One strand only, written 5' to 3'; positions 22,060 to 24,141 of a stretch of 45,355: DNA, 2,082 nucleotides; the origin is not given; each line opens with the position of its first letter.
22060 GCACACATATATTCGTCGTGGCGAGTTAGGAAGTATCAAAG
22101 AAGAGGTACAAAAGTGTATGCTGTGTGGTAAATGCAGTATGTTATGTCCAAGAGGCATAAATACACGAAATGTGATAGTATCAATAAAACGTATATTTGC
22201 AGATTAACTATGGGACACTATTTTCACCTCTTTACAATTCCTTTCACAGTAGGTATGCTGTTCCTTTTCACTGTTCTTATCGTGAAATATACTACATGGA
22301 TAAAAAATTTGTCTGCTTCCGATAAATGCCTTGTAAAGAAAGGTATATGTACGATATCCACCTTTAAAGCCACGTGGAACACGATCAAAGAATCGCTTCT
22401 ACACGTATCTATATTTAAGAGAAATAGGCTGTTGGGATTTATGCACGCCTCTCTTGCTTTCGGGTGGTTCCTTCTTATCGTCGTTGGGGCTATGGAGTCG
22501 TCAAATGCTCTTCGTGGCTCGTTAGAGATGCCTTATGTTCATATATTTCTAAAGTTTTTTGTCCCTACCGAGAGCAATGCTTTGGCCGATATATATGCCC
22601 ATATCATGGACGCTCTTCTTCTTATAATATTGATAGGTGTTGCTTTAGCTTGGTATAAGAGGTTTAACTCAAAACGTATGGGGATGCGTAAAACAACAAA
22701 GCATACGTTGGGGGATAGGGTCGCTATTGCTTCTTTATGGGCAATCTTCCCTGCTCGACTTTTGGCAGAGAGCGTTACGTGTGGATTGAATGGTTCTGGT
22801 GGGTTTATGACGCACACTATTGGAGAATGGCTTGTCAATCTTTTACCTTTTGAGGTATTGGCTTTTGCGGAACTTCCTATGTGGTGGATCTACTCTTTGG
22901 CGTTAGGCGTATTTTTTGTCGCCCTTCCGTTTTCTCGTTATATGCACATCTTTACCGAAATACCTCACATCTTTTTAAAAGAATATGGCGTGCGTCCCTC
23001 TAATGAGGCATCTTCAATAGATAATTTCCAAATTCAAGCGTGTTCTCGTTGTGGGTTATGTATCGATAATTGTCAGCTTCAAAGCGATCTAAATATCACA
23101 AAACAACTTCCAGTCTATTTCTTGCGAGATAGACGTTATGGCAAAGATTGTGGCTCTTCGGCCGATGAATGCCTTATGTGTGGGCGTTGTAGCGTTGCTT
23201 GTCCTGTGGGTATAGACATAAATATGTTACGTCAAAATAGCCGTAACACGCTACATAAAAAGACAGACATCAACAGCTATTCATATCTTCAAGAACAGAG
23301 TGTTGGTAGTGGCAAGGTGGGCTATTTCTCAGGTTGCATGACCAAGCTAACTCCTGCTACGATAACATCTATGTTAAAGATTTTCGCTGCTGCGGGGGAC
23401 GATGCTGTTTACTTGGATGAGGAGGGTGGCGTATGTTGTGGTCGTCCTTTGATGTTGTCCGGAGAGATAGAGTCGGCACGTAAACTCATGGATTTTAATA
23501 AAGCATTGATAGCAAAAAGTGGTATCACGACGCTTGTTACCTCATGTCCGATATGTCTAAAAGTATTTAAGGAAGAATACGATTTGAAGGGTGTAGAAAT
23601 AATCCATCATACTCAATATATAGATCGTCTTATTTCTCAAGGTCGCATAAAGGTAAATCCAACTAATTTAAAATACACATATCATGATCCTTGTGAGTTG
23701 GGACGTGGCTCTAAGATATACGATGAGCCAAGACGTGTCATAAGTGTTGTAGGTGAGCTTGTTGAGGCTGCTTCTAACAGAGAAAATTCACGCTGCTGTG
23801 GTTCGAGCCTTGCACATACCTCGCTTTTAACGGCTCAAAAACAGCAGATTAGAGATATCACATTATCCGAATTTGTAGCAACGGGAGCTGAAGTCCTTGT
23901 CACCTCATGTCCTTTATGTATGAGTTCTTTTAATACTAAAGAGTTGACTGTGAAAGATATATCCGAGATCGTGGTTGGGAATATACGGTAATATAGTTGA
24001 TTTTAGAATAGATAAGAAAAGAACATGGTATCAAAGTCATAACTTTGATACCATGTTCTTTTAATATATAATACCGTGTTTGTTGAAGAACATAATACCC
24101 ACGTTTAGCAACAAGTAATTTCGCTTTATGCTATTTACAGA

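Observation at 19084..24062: Five-gene Hdr-like / DsrMK-like membrane redox operon with no recognisable substrate-carrier or partner genes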

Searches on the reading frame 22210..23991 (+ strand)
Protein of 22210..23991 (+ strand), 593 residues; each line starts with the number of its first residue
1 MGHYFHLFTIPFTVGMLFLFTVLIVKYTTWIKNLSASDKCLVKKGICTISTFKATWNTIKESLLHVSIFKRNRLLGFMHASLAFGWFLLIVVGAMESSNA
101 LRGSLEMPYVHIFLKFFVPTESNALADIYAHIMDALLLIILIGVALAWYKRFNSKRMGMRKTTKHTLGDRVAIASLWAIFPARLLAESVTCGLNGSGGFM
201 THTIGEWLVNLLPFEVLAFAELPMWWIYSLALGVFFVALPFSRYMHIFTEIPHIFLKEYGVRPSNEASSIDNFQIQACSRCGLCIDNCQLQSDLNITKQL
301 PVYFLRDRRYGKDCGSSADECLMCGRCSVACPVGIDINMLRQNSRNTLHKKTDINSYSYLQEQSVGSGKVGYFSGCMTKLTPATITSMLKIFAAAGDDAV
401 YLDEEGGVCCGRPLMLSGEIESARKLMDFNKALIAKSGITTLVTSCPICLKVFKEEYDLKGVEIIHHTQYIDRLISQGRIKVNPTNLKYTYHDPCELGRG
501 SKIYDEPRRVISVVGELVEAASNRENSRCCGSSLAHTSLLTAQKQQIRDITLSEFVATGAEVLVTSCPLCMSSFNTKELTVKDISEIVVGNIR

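Call 4: search_protein_families(library=pfam, proteins=[window:22210-23991:+], max_evalue=0.01)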
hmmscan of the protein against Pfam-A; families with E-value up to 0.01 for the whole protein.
window:22210-23991:+ (593 aa): 9 families
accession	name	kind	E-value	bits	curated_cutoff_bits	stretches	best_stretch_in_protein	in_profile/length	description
PF02754.22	CCG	-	2.9e-22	79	20.6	2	489-574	1-84/85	Cysteine-rich domain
PF13183.11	Fer4_8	-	1.8e-06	28.8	27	1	275-335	2-68/68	4Fe-4S dicluster domain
PF13534.11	Fer4_17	-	5.2e-06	27.3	22.2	1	277-336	1-61/61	4Fe-4S dicluster domain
PF12838.12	Fer4_7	-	3e-05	24.8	27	1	278-335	2-52/52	4Fe-4S dicluster domain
PF13237.11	Fer4_10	-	5.6e-05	23.4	25.5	1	318-343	6-22/53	4Fe-4S dicluster domain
PF02665.19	Nitrate_red_gam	-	0.00017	21.7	22.9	1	137-256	95-207/217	Nitrate reductase gamma subunit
PF15750.11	UBZ_FAAP20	-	0.00039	20.6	25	0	444-455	2-13/35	Ubiquitin-binding zinc-finger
PF00037.32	Fer4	-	0.00062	19.9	21.1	1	318-334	5-21/24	4Fe-4S binding domain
PF13187.11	Fer4_9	-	0.0018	18.7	27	1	277-334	1-50/52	4Fe-4S dicluster domain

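Call 5: search_protein_families(library=ncbifam, proteins=[window:22210-23991:+], max_evalue=0.01)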
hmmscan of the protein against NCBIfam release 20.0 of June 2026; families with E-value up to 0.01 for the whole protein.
window:22210-23991:+ (593 aa): 19 families
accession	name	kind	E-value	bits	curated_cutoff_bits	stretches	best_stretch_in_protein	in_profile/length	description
NF004898.0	PRK06259.1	equivalog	5.4e-31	107.8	385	1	347-592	241-480/488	fumarate reductase (CoM/CoB) subunit TfrB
NF045670.1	quin_L_LdhH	equivalog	1.2e-25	90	800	1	363-572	462-683/706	L-lactate dehydrogenase (quinone) large subunit LdhH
NF045663.1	diclust_near_Sec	equivalog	1.1e-18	66.8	530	1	320-588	354-632/759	pyridine nucleotide-disulfide oxidoreductase/dicluster-binding protein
NF008369.0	PRK11168.1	equivalog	2.9e-18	66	278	1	361-572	160-378/401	anaerobic glycerol-3-phosphate dehydrogenase subunit C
NF045724.1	ferredox_TmcB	equivalog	1.9e-17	62.9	735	2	457-573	282-403/430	electron transfer complex ferredoxin TmcB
NF045796.1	DsrK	equivalog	6.2e-16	58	400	2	446-538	284-378/453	sulfate reduction electron transfer complex DsrMKJOP subunit DsrK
NF045711.1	sulf_resp_HmcF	equivalog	8.2e-15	54.5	750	2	461-573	306-424/457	sulfate respiration complex iron-sulfur protein HmcF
TIGR03379.1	glycerol3P_GlpC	equivalog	4.1e-13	48.8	279.9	1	361-570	155-373/397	anaerobic glycerol-3-phosphate dehydrogenase subunit GlpC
NF008434.0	PRK11274.1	equivalog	1e-08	34.6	333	1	458-582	269-397/409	glycolate oxidase subunit GlcF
NF042909.1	FMH_DH_FwdF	exception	2.2e-05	23.8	375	1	272-341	11-78/336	tungsten-dependent formylmethanofuran dehydrogenase subunit FwdF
NF041837.1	rnfC_Methano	equivalog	2.3e-05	23.4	650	1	275-352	357-430/438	Rnf electron transport complex subunit RnfC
TIGR02512.1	FeFe_hydrog_A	subfamily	2.8e-05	23.2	405.95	1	273-335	4-66/375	[FeFe] hydrogenase, group A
TIGR01945.1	rnfC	subfamily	0.00026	19.7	245.95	1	271-348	358-431/435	RnfABCDGE type electron transport complex subunit C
NF003454.1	PRK05035.1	equivalog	0.00034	19.2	345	1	274-336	365-423/556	electron transport complex subunit RsxC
TIGR00351.1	narI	equivalog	0.0016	18.3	105.55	1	116-259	79-218/225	respiratory nitrate reductase subunit gamma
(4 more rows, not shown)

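Call 13: search_solved_structures(query=window:22210-23991:+, max_evalue=0.001, show_alignments=1)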
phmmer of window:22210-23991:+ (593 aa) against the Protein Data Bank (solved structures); distinct sequences matched with E-value up to 0.001: 1.
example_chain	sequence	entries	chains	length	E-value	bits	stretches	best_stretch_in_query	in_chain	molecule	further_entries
9ojn_A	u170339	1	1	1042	1.1e-15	60.5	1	387-571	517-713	Iron-sulfur-binding reductase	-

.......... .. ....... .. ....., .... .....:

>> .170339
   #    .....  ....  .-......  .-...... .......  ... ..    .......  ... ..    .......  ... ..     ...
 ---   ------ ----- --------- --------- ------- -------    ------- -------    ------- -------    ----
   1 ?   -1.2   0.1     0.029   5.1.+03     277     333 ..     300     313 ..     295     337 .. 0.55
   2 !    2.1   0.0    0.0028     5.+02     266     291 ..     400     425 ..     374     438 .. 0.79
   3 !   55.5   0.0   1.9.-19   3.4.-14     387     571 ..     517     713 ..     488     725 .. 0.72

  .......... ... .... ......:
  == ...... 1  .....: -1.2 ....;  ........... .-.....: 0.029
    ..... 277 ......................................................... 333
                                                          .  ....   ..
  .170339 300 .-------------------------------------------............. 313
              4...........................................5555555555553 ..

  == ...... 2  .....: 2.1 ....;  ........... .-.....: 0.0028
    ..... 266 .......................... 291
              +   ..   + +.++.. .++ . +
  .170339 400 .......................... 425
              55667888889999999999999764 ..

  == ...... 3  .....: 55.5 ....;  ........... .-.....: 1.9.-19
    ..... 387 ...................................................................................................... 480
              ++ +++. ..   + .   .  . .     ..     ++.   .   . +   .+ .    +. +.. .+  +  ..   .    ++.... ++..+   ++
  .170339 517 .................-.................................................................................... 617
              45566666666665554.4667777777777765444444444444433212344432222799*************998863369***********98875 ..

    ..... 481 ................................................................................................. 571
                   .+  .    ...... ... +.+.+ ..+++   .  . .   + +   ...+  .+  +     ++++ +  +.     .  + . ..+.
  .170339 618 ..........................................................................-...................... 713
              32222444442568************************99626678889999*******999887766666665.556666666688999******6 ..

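Call 14: find_homologous_proteins(query=window:22210-23991:+, max_evalue=1e-10)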
Query window:22210-23991:+ (593 aa): 7865 proteins with E <= 1e-10 among 8000 candidates; the best 120 are listed.
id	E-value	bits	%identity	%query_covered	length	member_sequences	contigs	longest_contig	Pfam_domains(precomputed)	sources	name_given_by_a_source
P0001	0.0e+0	1363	100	100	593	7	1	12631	PF13534.12,PF02754.22,PF13237.12,PF13183.12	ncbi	ncbi:MAG: heterodisulfide reductase-related iron-sulfur binding cluster [Rikenellaceae bacterium]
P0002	0.0e+0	1104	79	100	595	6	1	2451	PF12837.13,PF13534.12,PF02754.22,PF13237.12,PF13183.12,PF13187.12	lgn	-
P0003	0.0e+0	1095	79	100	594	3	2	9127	PF12838.13,PF13534.12,PF02754.22,PF13237.12,PF13183.12,PF13187.12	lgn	-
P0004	0.0e+0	1078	78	100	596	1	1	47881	PF00037.33,PF12838.13,PF13534.12,PF02754.22,PF13237.12,PF13183.12,PF13187.12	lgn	-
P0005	0.0e+0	1066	76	100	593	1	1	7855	PF13534.12,PF02754.22,PF13183.12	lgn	-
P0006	0.0e+0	1066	76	99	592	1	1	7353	PF12838.13,PF13534.12,PF02754.22,PF13237.12,PF13183.12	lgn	-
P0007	4.7e-265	899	65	99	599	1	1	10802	PF00037.33,PF12838.13,PF13534.12,PF02754.22,PF25160.2,PF13237.12,PF13183.12,PF13187.12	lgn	-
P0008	1.1e-249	848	100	62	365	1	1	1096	PF13534.12,PF02754.22,PF13237.12,PF13183.12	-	-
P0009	6.3e-247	839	49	97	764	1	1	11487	PF12838.13,PF13534.12,PF02754.22,PF13183.12,PF13187.12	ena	-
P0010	1.2e-221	755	56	99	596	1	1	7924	PF13534.12,PF02754.22,PF13183.12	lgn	-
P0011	3.6e-220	751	58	98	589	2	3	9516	PF13534.12,PF02754.22,PF13183.12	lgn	-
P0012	2.6e-219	748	56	99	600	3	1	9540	PF13534.12,PF02754.22,PF13183.12,PF13187.12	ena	-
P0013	3.4e-219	747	55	99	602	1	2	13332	PF13534.12,PF02754.22,PF13183.12,PF13187.12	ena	-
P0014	3.9e-219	747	55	99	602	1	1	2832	PF13534.12,PF02754.22,PF13183.12,PF13187.12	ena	-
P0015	5.6e-219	747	56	100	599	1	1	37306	PF13534.12,PF02754.22,PF13183.12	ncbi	-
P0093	2.5e-212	725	55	99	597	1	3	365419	PF12838.13,PF13534.12,PF02754.22,PF13183.12,PF13187.12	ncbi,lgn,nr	ncbi:MAG: (Fe-S)-binding protein [Alistipes sp.]|nr:(Fe-S)-binding protein [Alistipes sp.]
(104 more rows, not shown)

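Call 16: find_encoding_contigs(protein=P0093, flank=10000, max_places=2)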
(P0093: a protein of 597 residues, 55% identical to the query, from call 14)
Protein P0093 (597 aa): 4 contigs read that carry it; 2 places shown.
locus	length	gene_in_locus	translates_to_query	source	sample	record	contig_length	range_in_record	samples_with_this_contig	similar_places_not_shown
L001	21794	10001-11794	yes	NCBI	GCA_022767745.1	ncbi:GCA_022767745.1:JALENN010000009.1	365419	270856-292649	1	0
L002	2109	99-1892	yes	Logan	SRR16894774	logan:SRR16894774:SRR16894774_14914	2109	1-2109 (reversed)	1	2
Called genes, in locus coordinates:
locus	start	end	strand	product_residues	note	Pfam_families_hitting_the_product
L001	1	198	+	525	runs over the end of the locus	PF14587:Glyco_hydr_30_2, PF17189:Glyco_hydro_30C (weak)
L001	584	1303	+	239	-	PF14123:DUF4290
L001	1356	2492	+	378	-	PF14289:DUF4369 (faint), PF00578:AhpC-TSA, PF08534:Redoxin, PF13905:Thioredoxin_8 (weak)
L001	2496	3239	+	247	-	PF00149:Metallophos, PF12850:Metallophos_2 (faint)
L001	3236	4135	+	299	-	PF00303:Thymidylat_synt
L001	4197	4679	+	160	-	PF00186:DHFR_1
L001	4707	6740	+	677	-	PF07944:Beta-AFase-like_GH127_cat, PF20736:Glyco_hydro127M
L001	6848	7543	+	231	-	PF13237:Fer4_10 (weak), PF13183:Fer4_8, PF13187:Fer4_9, PF13484:Fer4_16 (weak), PF13534:Fer4_17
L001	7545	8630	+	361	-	PF02754:CCG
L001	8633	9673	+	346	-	PF00890:FAD_binding_2, PF01134:GIDA (weak), PF01266:DAO, PF01494:FAD_binding_3 (weak), PF03486:HI0933_like (weak), PF07992:Pyr_redox_2, PF12831:FAD_oxidored (weak), PF13450:NAD_binding_8, +5 more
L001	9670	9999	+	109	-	PF17179:Fer4_22 (faint), PF12797:Fer4_2 (faint), PF13237:Fer4_10 (faint), PF00037:Fer4 (faint), PF13183:Fer4_8, PF12838:Fer4_7, PF13187:Fer4_9, PF13534:Fer4_17, +1 more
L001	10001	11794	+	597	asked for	PF12838:Fer4_7 (weak), PF13183:Fer4_8, PF13187:Fer4_9 (weak), PF13534:Fer4_17 (weak), PF02754:CCG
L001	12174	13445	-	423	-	PF02321:OEP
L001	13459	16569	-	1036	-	PF00873:ACR_tran, PF03176:MMPL, PF02355:SecD_SecF_C (weak)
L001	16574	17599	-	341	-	PF00364:Biotin_lipoyl (faint), PF25917:BSH_RND (weak), PF25919:BSH_CusB (weak), PF25973:BSH_CzcB, PF25954:Beta-barrel_RND_2, PF25967:RND-MFP_C (weak), PF25989:YknX_C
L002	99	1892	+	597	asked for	PF12838:Fer4_7 (weak), PF13183:Fer4_8, PF13187:Fer4_9 (weak), PF13534:Fer4_17 (weak), PF02754:CCG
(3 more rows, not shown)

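Call 17: find_encoding_contigs(protein=P0009, flank=10000, max_places=2)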
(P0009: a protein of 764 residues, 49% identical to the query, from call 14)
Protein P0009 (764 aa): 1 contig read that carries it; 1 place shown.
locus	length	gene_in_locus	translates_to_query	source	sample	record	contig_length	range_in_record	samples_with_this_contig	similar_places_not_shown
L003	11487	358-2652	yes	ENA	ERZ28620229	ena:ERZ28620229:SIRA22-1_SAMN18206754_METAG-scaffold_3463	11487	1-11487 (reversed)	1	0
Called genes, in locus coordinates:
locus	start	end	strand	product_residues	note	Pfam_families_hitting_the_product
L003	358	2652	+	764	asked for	PF13187:Fer4_9 (weak), PF12838:Fer4_7 (weak), PF13183:Fer4_8 (weak), PF13534:Fer4_17 (weak), PF02754:CCG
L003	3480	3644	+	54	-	-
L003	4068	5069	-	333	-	PF00056:Ldh_1_N, PF02866:Ldh_1_C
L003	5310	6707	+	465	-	PF01408:GFO_IDH_MocA, PF21252:Glyco_hydro_109_C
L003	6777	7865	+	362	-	PF01636:APH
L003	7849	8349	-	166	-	-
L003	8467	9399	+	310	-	PF00535:Glycos_transf_2, PF10111:Glyco_tranf_2_2 (weak), PF13641:Glyco_tranf_2_3, PF13632:Glyco_trans_2_3 (weak)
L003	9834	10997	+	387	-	-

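Call 58: predict_structure(alignment_id=A2)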
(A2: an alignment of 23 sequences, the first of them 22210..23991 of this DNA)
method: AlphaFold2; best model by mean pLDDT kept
length: 593 residues; sequences in the alignment: 23
mean_pLDDT: 81.6   pTM: 0.66
mean pLDDT of the five models: 81.6, 79.7, 79.7, 76.0, 73.9
residues with pLDDT >= 90: 224; 70-90: 244; 50-70: 114; < 50: 11
segments of 3 or more residues with pLDDT < 50: 281-286
pLDDT, mean of each block of 10 residues (from residue 1): 80 95 87 85 89 91 83 83 91 89 84 90 84 95 88 59 66 89 96 92 95 93 96 92 76 85 64 60 52 66 54 56 59 62 56 62 74 75 88 91 84 72 84 88 90 82 92 94 92 79 87 93 81 71 89 92 89 88 92 83
secondary structure, 60 per line:
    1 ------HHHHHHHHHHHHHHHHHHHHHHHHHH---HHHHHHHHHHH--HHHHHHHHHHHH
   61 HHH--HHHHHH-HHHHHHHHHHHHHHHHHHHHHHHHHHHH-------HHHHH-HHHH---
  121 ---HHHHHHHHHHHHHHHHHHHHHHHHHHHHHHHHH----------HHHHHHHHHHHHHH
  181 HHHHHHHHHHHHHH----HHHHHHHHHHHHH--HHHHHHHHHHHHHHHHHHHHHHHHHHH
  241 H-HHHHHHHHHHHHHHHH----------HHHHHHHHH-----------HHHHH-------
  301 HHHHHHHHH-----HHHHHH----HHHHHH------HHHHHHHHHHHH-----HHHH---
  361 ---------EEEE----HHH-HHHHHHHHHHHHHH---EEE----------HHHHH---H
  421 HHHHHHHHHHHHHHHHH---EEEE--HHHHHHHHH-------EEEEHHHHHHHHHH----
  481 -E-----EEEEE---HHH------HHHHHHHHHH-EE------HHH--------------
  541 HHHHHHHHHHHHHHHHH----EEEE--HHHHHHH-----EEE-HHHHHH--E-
elements in order: H7-32 H36-46 H49-63 H66-71 H73-100 H108-112 H114-117 H124-156 H167-194 H199-211 H214-241 H243-258 H269-277 H289-293 H301-309 H315-320 H325-330 H337-348 H354-357 E370-373 H382-395 E399-401 H412-416 H420-437 E441-444 H447-455 E463-466 H467-476 E488-492 H505-514 H541-557 E562-565 H568-574 E580-582 H584-589

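Call 62: fold_search(model_id=the predicted structure, library=pdb)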
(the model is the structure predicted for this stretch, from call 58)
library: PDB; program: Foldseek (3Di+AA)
matches with E <= 10: 320; with E <= 0.001: 13
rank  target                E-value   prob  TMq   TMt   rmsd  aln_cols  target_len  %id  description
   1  9ojn                  5.6e-18  1.00  0.66  0.54   8.6       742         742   16  Structure of Mycobacterium smegmatis EtfD (released 2025-05-21)
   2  9a6l_A                3.0e-07  1.00  0.30  0.70   4.2       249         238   20  Integrative model of LUTA-LUTB by crosslinking MS and deep learning (released 2024-09-18)
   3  8rvy_B                1.7e-05  1.00  0.29  0.56   4.8       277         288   18  CryoEM structure of the Elp-Hdr complex of Methanothermobacter marburgensis state 1 (composite structure) (released 2025-05-14)
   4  8rwn_B                1.9e-05  1.00  0.32  0.63   4.4       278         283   17  CryoEM structure of the Hdr(ABC)2 subunits of the Elp-Hdr complex of Methanothermobacter marburgensis (released 2025-05-14)
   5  8rvu_B                2.7e-05  1.00  0.30  0.59   4.6       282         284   17  CryoEM structure of the Elp-Hdr complex of Methanothermobacter marburgensis state 2 (composite structure) (released 2025-05-14)
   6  8rvy_b                4.7e-05  1.00  0.29  0.56   5.3       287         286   15  CryoEM structure of the Elp-Hdr complex of Methanothermobacter marburgensis state 1 (composite structure) (released 2025-05-14)
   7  5odc_B                1.3e-04  1.00  0.32  0.60   4.2       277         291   16  Heterodisulfide reductase / [NiFe]-hydrogenase complex from Methanothermococcus thermolithotrophicus at 2.3 A resoluti (released 2017-08-30)
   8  7bkb_B                1.4e-04  1.00  0.31  0.58   4.2       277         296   16  Formate dehydrogenase - heterodisulfide reductase - formylmethanofuran dehydrogenase complex from Methanospirillum hun (released 2021-09-29)
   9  5hj7_A                2.2e-04  1.00  0.21  0.39   8.4       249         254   14  Glutamate Racemase Mycobacterium tuberculosis (MurI) with bound D-glutamate, 2.3 Angstrom resolution, X-ray diffractio (released 2016-05-25)
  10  1zuw_B                3.8e-04  1.00  0.20  0.37   9.4       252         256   12  Crystal structure of B.subtilis glutamate racemase (RacE) with D-Glu (released 2005-12-06)
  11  5hj7_B                4.0e-04  1.00  0.21  0.38   8.7       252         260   14  Glutamate Racemase Mycobacterium tuberculosis (MurI) with bound D-glutamate, 2.3 Angstrom resolution, X-ray diffractio (released 2016-05-25)
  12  1zuw_A                7.4e-04  1.00  0.20  0.39   9.1       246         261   10  Crystal structure of B.subtilis glutamate racemase (RacE) with D-Glu (released 2005-12-06)
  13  5ijw_B                8.1e-04  1.00  0.20  0.35   8.7       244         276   13  Glutamate Racemase (MurI) from Mycobacterium smegmatis with bound D-glutamate, 1.8 Angstrom resolution, X-ray diffract (released 2016-05-25)
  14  2gzm_B                2.0e-03  1.00  0.20  0.35   8.3       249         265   12  Crystal Structure of the Glutamate Racemase from Bacillus anthracis (released 2007-05-29)
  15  5ell_A                2.1e-03  1.00  0.21  0.40   8.1       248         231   12  Crystal structure of L-aspartate/glutamate-specific racemase from Escherichia coli (released 2015-11-18)
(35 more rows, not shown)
